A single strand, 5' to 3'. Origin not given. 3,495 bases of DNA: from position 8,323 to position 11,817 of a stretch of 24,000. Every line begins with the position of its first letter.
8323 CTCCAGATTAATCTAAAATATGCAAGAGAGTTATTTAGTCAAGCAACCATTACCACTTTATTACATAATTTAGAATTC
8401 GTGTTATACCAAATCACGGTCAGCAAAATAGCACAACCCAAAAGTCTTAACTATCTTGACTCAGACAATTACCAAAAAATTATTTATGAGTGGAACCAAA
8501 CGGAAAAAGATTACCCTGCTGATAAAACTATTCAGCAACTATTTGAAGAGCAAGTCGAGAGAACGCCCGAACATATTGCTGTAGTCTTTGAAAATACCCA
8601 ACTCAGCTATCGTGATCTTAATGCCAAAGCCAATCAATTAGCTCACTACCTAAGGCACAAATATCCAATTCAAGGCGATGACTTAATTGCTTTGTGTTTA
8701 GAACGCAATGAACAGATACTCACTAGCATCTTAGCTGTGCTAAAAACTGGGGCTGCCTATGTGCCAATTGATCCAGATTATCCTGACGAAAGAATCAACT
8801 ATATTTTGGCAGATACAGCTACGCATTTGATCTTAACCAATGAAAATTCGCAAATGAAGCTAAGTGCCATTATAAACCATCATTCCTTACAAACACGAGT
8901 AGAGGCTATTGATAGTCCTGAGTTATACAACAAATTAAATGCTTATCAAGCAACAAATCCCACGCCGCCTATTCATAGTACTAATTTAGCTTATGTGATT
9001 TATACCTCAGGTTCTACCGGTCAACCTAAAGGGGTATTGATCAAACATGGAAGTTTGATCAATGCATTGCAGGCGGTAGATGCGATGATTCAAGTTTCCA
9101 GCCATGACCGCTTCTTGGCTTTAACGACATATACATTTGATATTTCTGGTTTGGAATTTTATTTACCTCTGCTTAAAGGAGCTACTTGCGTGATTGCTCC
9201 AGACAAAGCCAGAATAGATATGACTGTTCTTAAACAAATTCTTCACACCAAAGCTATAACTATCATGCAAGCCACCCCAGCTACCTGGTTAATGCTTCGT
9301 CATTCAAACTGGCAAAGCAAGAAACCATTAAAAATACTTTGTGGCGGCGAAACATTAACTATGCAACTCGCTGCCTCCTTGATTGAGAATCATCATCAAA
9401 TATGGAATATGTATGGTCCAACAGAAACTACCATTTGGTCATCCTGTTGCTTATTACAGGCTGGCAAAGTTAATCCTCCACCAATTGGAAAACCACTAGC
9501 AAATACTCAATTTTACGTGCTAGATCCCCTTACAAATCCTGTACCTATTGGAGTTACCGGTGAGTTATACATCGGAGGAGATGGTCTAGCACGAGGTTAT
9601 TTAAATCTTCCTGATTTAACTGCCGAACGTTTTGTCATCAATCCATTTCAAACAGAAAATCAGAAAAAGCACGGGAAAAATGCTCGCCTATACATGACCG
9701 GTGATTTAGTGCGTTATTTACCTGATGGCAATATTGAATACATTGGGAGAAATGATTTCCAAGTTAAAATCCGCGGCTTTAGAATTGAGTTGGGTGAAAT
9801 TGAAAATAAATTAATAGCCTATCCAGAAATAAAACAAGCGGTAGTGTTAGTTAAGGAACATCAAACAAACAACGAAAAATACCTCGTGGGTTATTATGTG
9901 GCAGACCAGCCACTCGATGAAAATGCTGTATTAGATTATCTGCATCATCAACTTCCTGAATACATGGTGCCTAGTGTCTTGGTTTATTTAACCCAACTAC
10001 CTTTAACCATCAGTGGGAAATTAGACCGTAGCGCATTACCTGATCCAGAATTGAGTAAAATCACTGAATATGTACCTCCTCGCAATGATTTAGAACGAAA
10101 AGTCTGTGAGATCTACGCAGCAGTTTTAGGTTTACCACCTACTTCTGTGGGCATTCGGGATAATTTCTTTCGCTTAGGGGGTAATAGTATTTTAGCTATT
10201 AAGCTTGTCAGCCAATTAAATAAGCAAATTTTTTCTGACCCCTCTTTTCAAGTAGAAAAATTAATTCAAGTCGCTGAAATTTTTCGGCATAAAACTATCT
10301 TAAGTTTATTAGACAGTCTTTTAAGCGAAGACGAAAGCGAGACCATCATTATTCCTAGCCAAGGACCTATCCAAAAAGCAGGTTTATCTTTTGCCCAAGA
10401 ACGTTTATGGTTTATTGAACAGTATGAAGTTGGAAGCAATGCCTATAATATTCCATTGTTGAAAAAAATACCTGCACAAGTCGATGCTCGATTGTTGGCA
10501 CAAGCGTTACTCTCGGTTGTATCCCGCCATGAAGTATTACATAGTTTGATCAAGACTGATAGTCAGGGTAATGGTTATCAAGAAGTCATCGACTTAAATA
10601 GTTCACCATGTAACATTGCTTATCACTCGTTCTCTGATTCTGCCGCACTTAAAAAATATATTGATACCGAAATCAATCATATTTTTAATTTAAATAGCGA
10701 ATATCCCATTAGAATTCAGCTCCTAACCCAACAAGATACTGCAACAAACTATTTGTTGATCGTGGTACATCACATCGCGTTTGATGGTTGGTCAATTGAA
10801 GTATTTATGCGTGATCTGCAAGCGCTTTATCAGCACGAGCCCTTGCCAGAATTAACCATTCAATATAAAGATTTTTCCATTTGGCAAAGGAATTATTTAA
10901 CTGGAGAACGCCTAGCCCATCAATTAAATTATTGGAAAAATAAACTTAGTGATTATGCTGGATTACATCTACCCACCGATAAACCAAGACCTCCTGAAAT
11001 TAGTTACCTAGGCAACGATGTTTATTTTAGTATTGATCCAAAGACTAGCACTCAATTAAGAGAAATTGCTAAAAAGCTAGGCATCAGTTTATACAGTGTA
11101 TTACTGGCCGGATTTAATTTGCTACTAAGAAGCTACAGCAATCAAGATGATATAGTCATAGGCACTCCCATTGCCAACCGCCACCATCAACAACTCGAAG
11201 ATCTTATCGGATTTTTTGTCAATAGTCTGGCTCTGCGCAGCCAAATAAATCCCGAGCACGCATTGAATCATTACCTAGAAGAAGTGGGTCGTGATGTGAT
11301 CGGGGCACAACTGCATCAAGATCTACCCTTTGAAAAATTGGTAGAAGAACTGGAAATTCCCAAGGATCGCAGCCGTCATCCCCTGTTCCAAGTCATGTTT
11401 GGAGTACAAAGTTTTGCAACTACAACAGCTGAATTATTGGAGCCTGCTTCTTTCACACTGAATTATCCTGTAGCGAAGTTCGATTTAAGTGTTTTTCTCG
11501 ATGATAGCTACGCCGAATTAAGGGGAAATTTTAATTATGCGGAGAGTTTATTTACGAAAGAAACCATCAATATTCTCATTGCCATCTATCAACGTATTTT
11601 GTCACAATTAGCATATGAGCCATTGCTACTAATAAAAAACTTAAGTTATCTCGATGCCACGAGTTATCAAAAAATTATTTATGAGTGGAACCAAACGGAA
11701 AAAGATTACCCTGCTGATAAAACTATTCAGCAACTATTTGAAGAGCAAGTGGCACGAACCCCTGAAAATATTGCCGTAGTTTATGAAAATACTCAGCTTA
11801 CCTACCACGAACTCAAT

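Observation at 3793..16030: The A-domain specificity core behaves as an exchangeable cassette bounded by nucleotide-identical junctions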

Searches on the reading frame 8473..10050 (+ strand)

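Call 28: search_protein_families(library=ncbifam, proteins=[window:8473-10050:+], max_evalue=0.00001)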
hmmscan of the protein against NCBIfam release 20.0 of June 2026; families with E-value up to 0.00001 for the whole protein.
window:8473-10050:+ (526 aa): 101 families (the best 25 are shown)
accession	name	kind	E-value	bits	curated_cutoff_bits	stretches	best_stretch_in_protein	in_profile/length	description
NF041803.1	NRPS_SolG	exception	5e-140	468.1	2200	1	2-526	545-1074/1163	solanimycin non-ribosomal peptide synthetase SolG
TIGR01733.1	AA-adenyl-dom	subfamily_domain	3.3e-133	444.5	317.4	1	45-458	1-409/409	amino acid adenylation domain-containing protein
NF047350.1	aureusi_NRPS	equivalog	1.2e-127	427.1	2500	2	131-525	1539-1911/2373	aureusimine non-ribosomal peptide synthetase AusA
NF004282.0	PRK05691.1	subfamily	3e-124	415.2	4090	1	5-525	1119-1625/4334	non-ribosomal peptide synthase/polyketide synthase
NF007605.2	PRK10252.1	equivalog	6.8e-94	315.4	2400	1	7-526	444-961/1292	enterobactin non-ribosomal peptide synthetase EntF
NF038078.1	NRPS_MxcG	equivalog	1.1e-83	281.3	2300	1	18-522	456-956/1442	myxochelin non-ribosomal peptide synthetase MxcG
NF003417.0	PRK04813.1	subfamily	7.5e-83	278.8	476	1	23-522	8-499/505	D-alanine--poly(phosphoribitol) ligase subunit DltA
TIGR01734.1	D-ala-DACP-lig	equivalog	5.8e-78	262.7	559.85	1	25-522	7-498/504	D-alanine--poly(phosphoribitol) ligase subunit DltA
TIGR03098.1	ligase_PEP_1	hypoth_equivalog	6e-73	246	592.35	1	20-522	2-514/517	acyl-CoA ligase (AMP-forming), exosortase A system-associated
NF004837.0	PRK06187.1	subfamily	1.2e-68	231.7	476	1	15-522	5-518/531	long-chain-fatty-acid--CoA ligase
TIGR03443.1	alpha_am_amid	equivalog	2e-64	217.6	1030.1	1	19-481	237-753/1390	L-aminoadipate-semialdehyde dehydrogenase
NF052269.1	Staph_lig_FadD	equivalog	8.4e-51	172.8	650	1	34-522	16-489/499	long-chain-fatty-acid--CoA ligase FadD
NF006182.0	PRK08316.1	subfamily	3.2e-43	148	663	1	15-517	8-508/523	fatty acyl-CoA synthetase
NF006181.0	PRK08314.1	subfamily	1.7e-42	145.4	705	2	126-519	161-547/563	long-chain-fatty-acid--CoA ligase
NF005702.0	PRK07514.1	subfamily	4.1e-42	144.2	558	1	20-522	5-496/506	malonyl-CoA synthase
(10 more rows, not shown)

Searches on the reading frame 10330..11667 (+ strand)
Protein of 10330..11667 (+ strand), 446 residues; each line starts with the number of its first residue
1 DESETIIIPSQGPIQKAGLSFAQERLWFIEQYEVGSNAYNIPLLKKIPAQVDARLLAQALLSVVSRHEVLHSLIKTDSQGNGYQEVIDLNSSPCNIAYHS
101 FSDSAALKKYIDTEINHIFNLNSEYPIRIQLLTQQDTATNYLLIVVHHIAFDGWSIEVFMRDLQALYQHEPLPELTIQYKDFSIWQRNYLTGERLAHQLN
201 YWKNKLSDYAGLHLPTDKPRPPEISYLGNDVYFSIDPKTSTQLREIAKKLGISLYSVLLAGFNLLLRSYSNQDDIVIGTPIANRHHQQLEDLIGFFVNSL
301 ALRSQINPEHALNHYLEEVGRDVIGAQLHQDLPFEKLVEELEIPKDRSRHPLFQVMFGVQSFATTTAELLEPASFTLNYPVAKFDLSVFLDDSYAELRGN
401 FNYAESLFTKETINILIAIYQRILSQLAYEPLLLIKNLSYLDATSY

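Call 28: search_protein_families(library=ncbifam, proteins=[window:10330-11667:+], max_evalue=0.00001)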
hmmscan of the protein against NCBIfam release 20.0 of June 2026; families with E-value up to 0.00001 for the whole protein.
window:10330-11667:+ (446 aa): 5 families
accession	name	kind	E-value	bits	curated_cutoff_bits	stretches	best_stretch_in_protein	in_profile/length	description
NF004282.0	PRK05691.1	subfamily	4e-76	255.4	4090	1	19-443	678-1112/4334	non-ribosomal peptide synthase/polyketide synthase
NF047350.1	aureusi_NRPS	equivalog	5e-67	226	2500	1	6-433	984-1403/2373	aureusimine non-ribosomal peptide synthetase AusA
NF038078.1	NRPS_MxcG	equivalog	4.3e-15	54.1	2300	1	18-342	6-331/1442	myxochelin non-ribosomal peptide synthetase MxcG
TIGR03443.1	alpha_am_amid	equivalog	3.8e-11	41.1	1030.1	1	202-439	2-212/1390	L-aminoadipate-semialdehyde dehydrogenase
NF007605.2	PRK10252.1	equivalog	1.3e-07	29.6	2400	1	17-436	4-428/1292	enterobactin non-ribosomal peptide synthetase EntF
